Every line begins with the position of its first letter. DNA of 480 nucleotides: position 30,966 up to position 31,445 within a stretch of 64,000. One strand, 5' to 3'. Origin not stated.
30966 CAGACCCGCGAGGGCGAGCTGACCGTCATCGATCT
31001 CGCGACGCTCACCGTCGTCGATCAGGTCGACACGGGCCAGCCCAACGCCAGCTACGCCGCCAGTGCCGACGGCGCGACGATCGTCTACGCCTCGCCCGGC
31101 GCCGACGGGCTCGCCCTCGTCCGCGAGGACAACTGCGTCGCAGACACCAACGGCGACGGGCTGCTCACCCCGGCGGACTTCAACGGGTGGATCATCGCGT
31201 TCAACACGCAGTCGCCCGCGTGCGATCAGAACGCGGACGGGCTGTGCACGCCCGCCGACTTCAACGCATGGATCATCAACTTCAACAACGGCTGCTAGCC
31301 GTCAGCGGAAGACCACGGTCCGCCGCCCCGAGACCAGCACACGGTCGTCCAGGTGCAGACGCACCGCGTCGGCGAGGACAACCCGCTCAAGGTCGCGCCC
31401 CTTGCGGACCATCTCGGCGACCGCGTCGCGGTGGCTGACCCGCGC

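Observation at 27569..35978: A shared ~55-aa C-terminal double EF-hand/dockerin-like tail ending in GC(P) on five otherwise unrelated secreted proteins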

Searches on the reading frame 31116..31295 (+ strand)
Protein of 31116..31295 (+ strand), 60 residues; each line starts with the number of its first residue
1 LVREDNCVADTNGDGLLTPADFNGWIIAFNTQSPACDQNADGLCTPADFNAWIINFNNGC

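Call 13: find_homologous_proteins(query=A1, max_evalue=0.001)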
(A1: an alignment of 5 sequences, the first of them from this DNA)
Query A1 (5 sequences) (54 aa, profile of the alignment): 50 proteins with E <= 0.001 among 117 candidates.
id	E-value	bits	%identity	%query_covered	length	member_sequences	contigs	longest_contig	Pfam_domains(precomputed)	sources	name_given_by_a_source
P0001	2.9e-29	119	81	100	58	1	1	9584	-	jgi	jgi:hypothetical protein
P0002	5.9e-29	118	85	100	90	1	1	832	PF00036.39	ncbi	ncbi:MAG: GC-type dockerin domain-anchored protein, partial [Planctomycetota bacterium]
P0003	5.7e-28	114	83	100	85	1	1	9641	-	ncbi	ncbi:MAG: GC-type dockerin domain-anchored protein, partial [Planctomycetota bacterium]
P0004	2.3e-27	113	76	100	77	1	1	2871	-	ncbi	ncbi:MAG: GC-type dockerin domain-anchored protein, partial [Planctomycetota bacterium]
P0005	4.5e-27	112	78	100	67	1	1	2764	-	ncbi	ncbi:MAG: GC-type dockerin domain-anchored protein, partial [Planctomycetota bacterium]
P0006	5.5e-27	111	78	100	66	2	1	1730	-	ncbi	ncbi:MAG: GC-type dockerin domain-anchored protein, partial [Planctomycetota bacterium]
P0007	1.6e-26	110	80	100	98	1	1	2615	-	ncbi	ncbi:MAG: GC-type dockerin domain-anchored protein, partial [Planctomycetota bacterium]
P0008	3.1e-26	109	76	100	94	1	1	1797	-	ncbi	ncbi:MAG: GC-type dockerin domain-anchored protein, partial [Planctomycetota bacterium]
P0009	4.4e-26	108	80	100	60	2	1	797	PF00036.39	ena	-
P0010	6.0e-26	108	78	100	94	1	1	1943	PF00036.39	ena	-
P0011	7.0e-26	108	76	100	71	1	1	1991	PF00404.25,PF00036.39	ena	-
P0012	4.7e-25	105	74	100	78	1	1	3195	-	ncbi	ncbi:MAG: GC-type dockerin domain-anchored protein, partial [Planctomycetota bacterium]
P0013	5.1e-24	102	76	100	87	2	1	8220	-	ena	-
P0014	6.5e-24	101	72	100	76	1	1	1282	PF00036.39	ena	-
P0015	7.1e-24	101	67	100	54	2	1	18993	-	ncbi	ncbi:MAG: GC-type dockerin domain-anchored protein, partial [Phycisphaerales bacterium JB061]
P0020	1.8e-22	97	67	100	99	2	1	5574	PF00404.25,PF00036.39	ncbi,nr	ncbi:MAG: hypothetical protein F6K11_22660 [Leptolyngbya sp. SIO3F4]|nr:hypothetical protein [Leptol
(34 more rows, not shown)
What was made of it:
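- Closest known: NCBIfam NF041540 'dockerin_GC'. Same: Public Planctomycetota and Phycisphaerales MAG proteins with 60-85% identical tails carry this name (call 13).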

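Call 21: search_protein_representatives(alignment_id=A1)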
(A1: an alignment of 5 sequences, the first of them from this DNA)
Query: 5 sequences, 54 profile positions. Proteins with E-value up to 0.001 (for the whole library): 2591; up to 1e-10: 841; up to 1e-30: 0. The best 150 are listed.
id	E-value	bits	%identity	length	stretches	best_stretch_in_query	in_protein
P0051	8.4e-30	118.7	-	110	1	1-54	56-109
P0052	3.5e-29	116.7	-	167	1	1-54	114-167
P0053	4.5e-29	116.4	-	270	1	2-54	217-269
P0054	8.9e-29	115.4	-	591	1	1-54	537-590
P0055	1.2e-28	115.0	-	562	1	1-54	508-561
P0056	2.1e-28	114.2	-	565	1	1-54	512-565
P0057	3.9e-28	113.4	-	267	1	1-54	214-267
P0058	6.3e-28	112.7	-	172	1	1-54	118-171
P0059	8.0e-28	112.4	-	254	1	1-54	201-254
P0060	9.4e-28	112.1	-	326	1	1-54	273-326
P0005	1.4e-27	111.6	-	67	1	1-54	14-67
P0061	2.0e-27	111.1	-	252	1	1-54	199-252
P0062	2.1e-27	111.0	-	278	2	1-54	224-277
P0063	2.4e-27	110.8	-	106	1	1-54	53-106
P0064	2.4e-27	110.8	-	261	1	1-54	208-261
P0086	4.4e-26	106.8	-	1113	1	1-54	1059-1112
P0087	5.0e-26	106.6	-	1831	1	1-54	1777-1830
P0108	4.4e-25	103.6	-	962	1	1-54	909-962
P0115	5.5e-25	103.3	-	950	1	1-54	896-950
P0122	7.2e-25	102.9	-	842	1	1-54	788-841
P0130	2.0e-24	101.5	-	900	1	1-54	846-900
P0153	7.9e-24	99.6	-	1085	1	1-54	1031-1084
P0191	4.0e-23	97.3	-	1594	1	1-54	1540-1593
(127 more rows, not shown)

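Call 30: search_protein_families(library=pfam, alignment_id=A3, max_evalue=0.00001)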
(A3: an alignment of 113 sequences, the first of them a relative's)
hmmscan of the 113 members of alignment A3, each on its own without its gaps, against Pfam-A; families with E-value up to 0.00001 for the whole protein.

A. member 1, P0053 (270 aa): 3 families
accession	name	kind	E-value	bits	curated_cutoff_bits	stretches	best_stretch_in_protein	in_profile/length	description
PF13533.13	Biotin_lipoyl_2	-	5.8e-07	29.6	29.8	0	71-96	7-32/32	Biotin-lipoyl like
PF00364.28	Biotin_lipoyl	-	4.4e-06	26.9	22.1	0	65-95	43-73/73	Biotin-requiring enzyme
PF13437.12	HlyD_3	-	9.7e-06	26.7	22.2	0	67-113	2-49/106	HlyD family secretion protein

B. families by the number of members that match (of 113 scanned): 35 families (the first 25 are shown)
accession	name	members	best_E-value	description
PF24251.1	DUF7453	16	1.4e-97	Family of unknown function (DUF7453)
PF14312.12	FG-GAP_2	8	8.8e-67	FG-GAP repeat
PF01839.29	FG-GAP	6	5.2e-32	FG-GAP repeat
PF13229.12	Beta_helix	6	2.7e-18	Right handed beta helix region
PF13517.12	FG-GAP_3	5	4.6e-51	FG-GAP-like repeat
PF00036.39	EF-hand_1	4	1.3e-07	EF hand domain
PF00404.24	Dockerin_1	2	2.6e-55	Dockerin type I domain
PF00052.24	Laminin_B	2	1.9e-21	Laminin B (Domain IV)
PF13688.12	Reprolysin_5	2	5.1e-18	Metallo-peptidase family M12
PF13583.11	Reprolysin_4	2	1.3e-17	Metallo-peptidase family M12B Reprolysin-like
PF13582.12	Reprolysin_3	2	1.1e-15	Metallo-peptidase family M12B Reprolysin-like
PF07679.22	I-set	2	1.8e-13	Immunoglobulin I-set domain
PF13202.12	EF-hand_5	2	7.1e-13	EF hand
PF13472.12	Lipase_GDSL_2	2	4.5e-08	GDSL-like Lipase/Acylhydrolase family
PF02415.23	Chlam_PMP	2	2.9e-06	Chlamydia polymorphic membrane protein (Chlamydia_PMP) repeat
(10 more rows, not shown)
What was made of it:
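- These include DUF7453, FG-GAP, beta-helix, reprolysin, GH10, CBM4_9, endonuclease I, M23 and GDSL domains (call 30).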

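Call 31: find_related_loci(query=A1, collection=genome_contigs, flank=10000)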
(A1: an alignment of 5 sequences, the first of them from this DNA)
Query A1 (54 aa) in genome_contigs; peptide patterns used: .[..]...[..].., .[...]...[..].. (x = any residue, [..] = any of these).
163 stretches matched a pattern; 95 encode a relative of the query (tblastn E <= 1e-3); the best 80 are kept; 74 distinct loci.
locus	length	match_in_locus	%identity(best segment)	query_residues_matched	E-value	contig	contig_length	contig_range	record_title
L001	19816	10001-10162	81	1-54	1e-28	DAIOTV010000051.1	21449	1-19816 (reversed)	MAG TPA_asm: Phycisphaerales bacterium isolate CTOTU7352 NODE_2741_length_21449_cov_4.446901, whole genome shotgun seque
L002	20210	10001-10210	80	1-54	4e-28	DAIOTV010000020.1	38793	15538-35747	MAG TPA_asm: Phycisphaerales bacterium isolate CTOTU7352 NODE_1045_length_38793_cov_4.715163, whole genome shotgun seque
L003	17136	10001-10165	80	1-54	8e-28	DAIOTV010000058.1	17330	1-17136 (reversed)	MAG TPA_asm: Phycisphaerales bacterium isolate CTOTU7352 NODE_3874_length_17330_cov_4.446310, whole genome shotgun seque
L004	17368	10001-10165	80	1-54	1e-27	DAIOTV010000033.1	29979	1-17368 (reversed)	MAG TPA_asm: Phycisphaerales bacterium isolate CTOTU7352 NODE_1590_length_29979_cov_4.520753, whole genome shotgun seque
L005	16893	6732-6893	80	1-54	1e-27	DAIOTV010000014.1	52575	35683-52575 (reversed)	MAG TPA_asm: Phycisphaerales bacterium isolate CTOTU7352 NODE_605_length_52575_cov_4.125133, whole genome shotgun sequen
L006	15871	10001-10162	80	1-54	1e-27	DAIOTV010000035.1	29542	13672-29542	MAG TPA_asm: Phycisphaerales bacterium isolate CTOTU7352 NODE_1621_length_29542_cov_4.216740, whole genome shotgun seque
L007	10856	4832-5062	80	1-54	3e-27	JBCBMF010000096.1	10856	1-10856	MAG: Planctomycetota bacterium isolate J06629_3 NODE_96_length_10856_cov_5.700807, whole genome shotgun sequence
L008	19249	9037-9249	83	1-54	3e-27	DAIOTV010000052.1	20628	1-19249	MAG TPA_asm: Phycisphaerales bacterium isolate CTOTU7352 NODE_2914_length_20628_cov_4.346814, whole genome shotgun seque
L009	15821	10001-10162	80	1-54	7e-27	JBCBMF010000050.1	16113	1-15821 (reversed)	MAG: Planctomycetota bacterium isolate J06629_3 NODE_50_length_16113_cov_6.187890, whole genome shotgun sequence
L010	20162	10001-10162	80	1-54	6e-27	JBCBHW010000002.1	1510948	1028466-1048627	MAG: Planctomycetota bacterium isolate J06621_18 NODE_2_length_1510948_cov_17.559069, whole genome shotgun sequence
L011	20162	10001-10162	78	1-54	8e-27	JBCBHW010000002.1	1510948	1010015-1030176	MAG: Planctomycetota bacterium isolate J06621_18 NODE_2_length_1510948_cov_17.559069, whole genome shotgun sequence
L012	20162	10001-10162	74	1-54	2e-26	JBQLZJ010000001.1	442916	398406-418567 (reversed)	MAG: Phycisphaerales bacterium isolate bin_4 contig_1, whole genome shotgun sequence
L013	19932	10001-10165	76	1-54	2e-26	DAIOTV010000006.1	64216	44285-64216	MAG TPA_asm: Phycisphaerales bacterium isolate CTOTU7352 NODE_393_length_64216_cov_4.607145, whole genome shotgun sequen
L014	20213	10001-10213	76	1-54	2e-26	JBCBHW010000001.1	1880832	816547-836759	MAG: Planctomycetota bacterium isolate J06621_18 NODE_1_length_1880832_cov_16.382263, whole genome shotgun sequence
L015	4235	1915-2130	76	1-54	3e-26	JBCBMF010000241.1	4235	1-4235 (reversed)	MAG: Planctomycetota bacterium isolate J06629_3 NODE_241_length_4235_cov_5.044252, whole genome shotgun sequence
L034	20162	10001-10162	72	1-54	6e-25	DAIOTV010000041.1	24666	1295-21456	MAG TPA_asm: Phycisphaerales bacterium isolate CTOTU7352 NODE_2170_length_24666_cov_4.786925, whole genome shotgun seque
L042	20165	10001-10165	74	1-54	2e-24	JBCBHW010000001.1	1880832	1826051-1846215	MAG: Planctomycetota bacterium isolate J06621_18 NODE_1_length_1880832_cov_16.382263, whole genome shotgun sequence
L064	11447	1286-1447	72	1-54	6e-22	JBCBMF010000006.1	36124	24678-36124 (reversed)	MAG: Planctomycetota bacterium isolate J06629_3 NODE_6_length_36124_cov_6.705745, whole genome shotgun sequence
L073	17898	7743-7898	63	2-54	1e-19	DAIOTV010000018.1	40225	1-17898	MAG TPA_asm: Phycisphaerales bacterium isolate CTOTU7352 NODE_977_length_40225_cov_4.588001, whole genome shotgun sequen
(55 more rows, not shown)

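Call 33: search_protein_families(library=pfam, proteins=[window:31116-31295:+], max_evalue=10)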
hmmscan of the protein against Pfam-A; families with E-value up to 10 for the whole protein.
window:31116-31295:+ (60 aa): 4 families
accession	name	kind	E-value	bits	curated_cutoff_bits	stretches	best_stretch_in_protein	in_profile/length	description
PF00036.39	EF-hand_1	-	0.00033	20.4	25.4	1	9-25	9-25/29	EF hand domain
PF13405.12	EF-hand_6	-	0.0046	17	25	1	9-25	9-25/30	EF-hand domain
PF13202.12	EF-hand_5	-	0.027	14.4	25.9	1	9-22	8-21/25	EF hand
PF00404.24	Dockerin_1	-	0.048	14.3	22.9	2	9-50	2-50/57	Dockerin type I domain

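Call 35: search_protein_families(library=pfam, proteins=[P0087, P0191, P0086, P0153, P0108, P0115, P0130, P0122], max_evalue=0.001)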
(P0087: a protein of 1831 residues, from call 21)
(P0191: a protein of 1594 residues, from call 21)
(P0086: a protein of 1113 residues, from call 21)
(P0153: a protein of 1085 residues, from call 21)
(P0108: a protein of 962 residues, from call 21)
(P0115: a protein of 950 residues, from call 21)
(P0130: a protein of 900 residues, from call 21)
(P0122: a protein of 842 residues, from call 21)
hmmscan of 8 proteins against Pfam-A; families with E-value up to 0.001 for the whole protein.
P0087 (1831 aa): 5 families
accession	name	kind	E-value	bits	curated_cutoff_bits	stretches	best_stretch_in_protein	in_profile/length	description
PF12768.13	Rax2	-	5.4e-20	72.3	28.8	1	284-442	22-165/254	Rax2 C-terminal beta propeller domain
PF13517.12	FG-GAP_3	-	5.6e-16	59.3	26.9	3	1629-1689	1-61/61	FG-GAP-like repeat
PF01839.29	FG-GAP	-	1.3e-13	51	22.1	0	1624-1650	4-36/37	FG-GAP repeat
PF17164.10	DUF5122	-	3.8e-12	46.7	27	0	194-213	6-25/36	Domain of unknown function (DUF5122) beta-propeller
PF19565.4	DUF6087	-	1.8e-10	41.4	27.1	0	156-168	45-57/99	Family of unknown function (DUF6087)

P0191 (1594 aa): 2 families
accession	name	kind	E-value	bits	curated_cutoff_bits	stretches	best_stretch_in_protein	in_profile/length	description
PF13517.12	FG-GAP_3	-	9.7e-51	170.7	26.9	8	168-237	1-60/61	FG-GAP-like repeat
PF01839.29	FG-GAP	-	5e-27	93.7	22.1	1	54-75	4-25/37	FG-GAP repeat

P0086 (1113 aa): 2 families
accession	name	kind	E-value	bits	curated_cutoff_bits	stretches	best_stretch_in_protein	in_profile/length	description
PF00404.24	Dockerin_1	-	0.00027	21.5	22.9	0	1061-1101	2-49/57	Dockerin type I domain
PF17957.7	Big_7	-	0.00086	20.3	24.1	0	866-892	1-29/70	Bacterial Ig domain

P0153 (1085 aa): 1 family
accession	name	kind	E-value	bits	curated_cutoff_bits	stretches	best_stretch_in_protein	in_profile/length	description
PF11765.13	Hyphal_reg_CWP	-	0.00064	19.1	28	0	94-145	74-125/328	Hyphally regulated cell wall protein N-terminal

P0108 (962 aa): 0 families

P0115 (950 aa): 1 family
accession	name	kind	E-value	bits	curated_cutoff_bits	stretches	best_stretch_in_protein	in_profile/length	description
PF23759.1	GBD_T9SS_assoc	-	2.8e-17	63.5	27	1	764-879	2-108/116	Galactose binding domain-like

P0130 (900 aa): 1 family
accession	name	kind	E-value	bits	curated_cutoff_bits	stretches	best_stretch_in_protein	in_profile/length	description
PF00036.39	EF-hand_1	-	0.00046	20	25.4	0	849-865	9-25/29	EF hand domain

P0122 (842 aa): 0 families

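Call 58: search_protein_families(library=pfam, proteins=[L008:13915-19029:+, L042:5300-8929:+, L006:2928-6470:-, L073:10211-13630:-, L034:11692-14931:+, L007:7625-10840:-, L064:2938-5901:+], max_evalue=0.001)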
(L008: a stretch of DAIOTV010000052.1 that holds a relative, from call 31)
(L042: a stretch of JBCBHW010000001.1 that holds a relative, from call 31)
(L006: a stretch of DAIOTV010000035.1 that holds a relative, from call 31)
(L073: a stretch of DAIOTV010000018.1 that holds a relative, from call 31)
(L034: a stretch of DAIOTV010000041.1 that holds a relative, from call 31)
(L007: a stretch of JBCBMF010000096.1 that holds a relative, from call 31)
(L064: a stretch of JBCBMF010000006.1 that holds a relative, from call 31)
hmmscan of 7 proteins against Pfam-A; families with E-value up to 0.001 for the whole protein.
L008:13915-19029:+ (1705 aa): 2 families
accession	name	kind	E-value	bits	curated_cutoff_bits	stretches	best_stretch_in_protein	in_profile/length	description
PF13440.11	Polysacc_synt_3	-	1.8e-31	109.9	23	1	1218-1507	3-291/293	Polysaccharide biosynthesis protein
PF01943.22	Polysacc_synt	-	1.4e-14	54.6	28.2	1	1193-1459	2-273/274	Polysaccharide biosynthesis protein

L042:5300-8929:+ (1210 aa): 1 family
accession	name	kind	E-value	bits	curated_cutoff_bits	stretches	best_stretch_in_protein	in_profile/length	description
PF12730.13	ABC2_membrane_4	-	1.2e-08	35.6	27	1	331-495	9-176/179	ABC-2 family transporter protein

L006:2928-6470:- (1181 aa): 1 family
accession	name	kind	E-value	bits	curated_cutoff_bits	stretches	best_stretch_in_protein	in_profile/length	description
PF04453.20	LptD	-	3e-08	33.8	22.4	1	693-963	2-228/384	LPS transport system D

L073:10211-13630:- (1140 aa): 2 families
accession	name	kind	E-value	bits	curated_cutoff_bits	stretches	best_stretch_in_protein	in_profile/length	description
PF01979.26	Amidohydro_1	-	9.4e-28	97.9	25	2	936-1022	238-329/345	Amidohydrolase family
PF07969.17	Amidohydro_3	-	4.8e-25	89.4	29.7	2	361-447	387-469/472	Amidohydrolase family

L034:11692-14931:+ (1080 aa): 19 families
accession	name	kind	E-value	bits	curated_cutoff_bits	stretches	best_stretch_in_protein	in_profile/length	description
PF00069.31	Pkinase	-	2.1e-44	152.3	31.7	1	109-363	1-253/263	Protein kinase domain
PF07714.23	PK_Tyr_Ser-Thr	-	5.5e-26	91.9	23.1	1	114-362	6-249/258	Protein tyrosine and serine/threonine kinase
PF25174.1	Beta-prop_THOC3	-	6.7e-19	68.4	305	1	871-1064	48-241/272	THOC3 beta-propeller domain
PF24814.1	WD40_Prp19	-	8.4e-17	61.5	320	1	893-1063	30-204/281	Prp19 WD40 domain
PF25173.1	Beta-prop_WDR3_1st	-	1.1e-13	51.8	154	2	731-787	42-98/184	WDR3 first beta-propeller domain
PF23414.1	Beta-prop_EML_2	-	1.6e-13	51.1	90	1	956-1065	1-110/266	Echinoderm microtubule-associated protein second beta-propeller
PF00400.38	WD40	-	1e-10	42.1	27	0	754-787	5-38/39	WD domain, G-beta repeat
PF24807.1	WD40_CDC20-Fz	-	1.2e-10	41.6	200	1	919-1065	15-164/292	CDC20/Fizzy WD40 domain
PF25172.1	Beta-prop_WDR3_2nd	-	1e-08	35.2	140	0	956-1070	2-114/293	WDR3 second beta-propeller domain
PF12894.13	ANAPC4_WD40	-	1.5e-08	35.2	22.9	0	914-945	39-70/91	Anaphase-promoting complex subunit 4 WD40 domain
PF24817.1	WD40_WDHD1_1st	-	2.9e-08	33.7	109.9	1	918-1064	10-156/291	WDHD1 first WD40 domain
PF25175.1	Beta-prop_WDR5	-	1.3e-06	28.3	250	0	912-1063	9-163/296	WDR5 beta-propeller domain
PF03109.22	ABC1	-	3.2e-06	26.9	22.9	1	186-260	145-218/244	ABC1 atypical kinase-like domain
PF23393.2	Beta-prop_WDR90_POC16_2nd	-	1.8e-05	24.5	60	0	999-1054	40-96/291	WDR90/POC16, second beta-propeller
PF24782.2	WD40_MABP1-WDR62_2nd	-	6.1e-05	22.6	290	0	996-1058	89-155/341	MABP1/WDR62 second WD40 domain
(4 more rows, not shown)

L007:7625-10840:- (1072 aa): 1 family
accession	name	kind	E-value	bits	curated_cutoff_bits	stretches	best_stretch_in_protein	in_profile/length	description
PF00873.25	ACR_tran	-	1.6e-145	486.7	28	1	27-1035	4-1016/1021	AcrB/AcrD/AcrF family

L064:2938-5901:+ (988 aa): 0 families
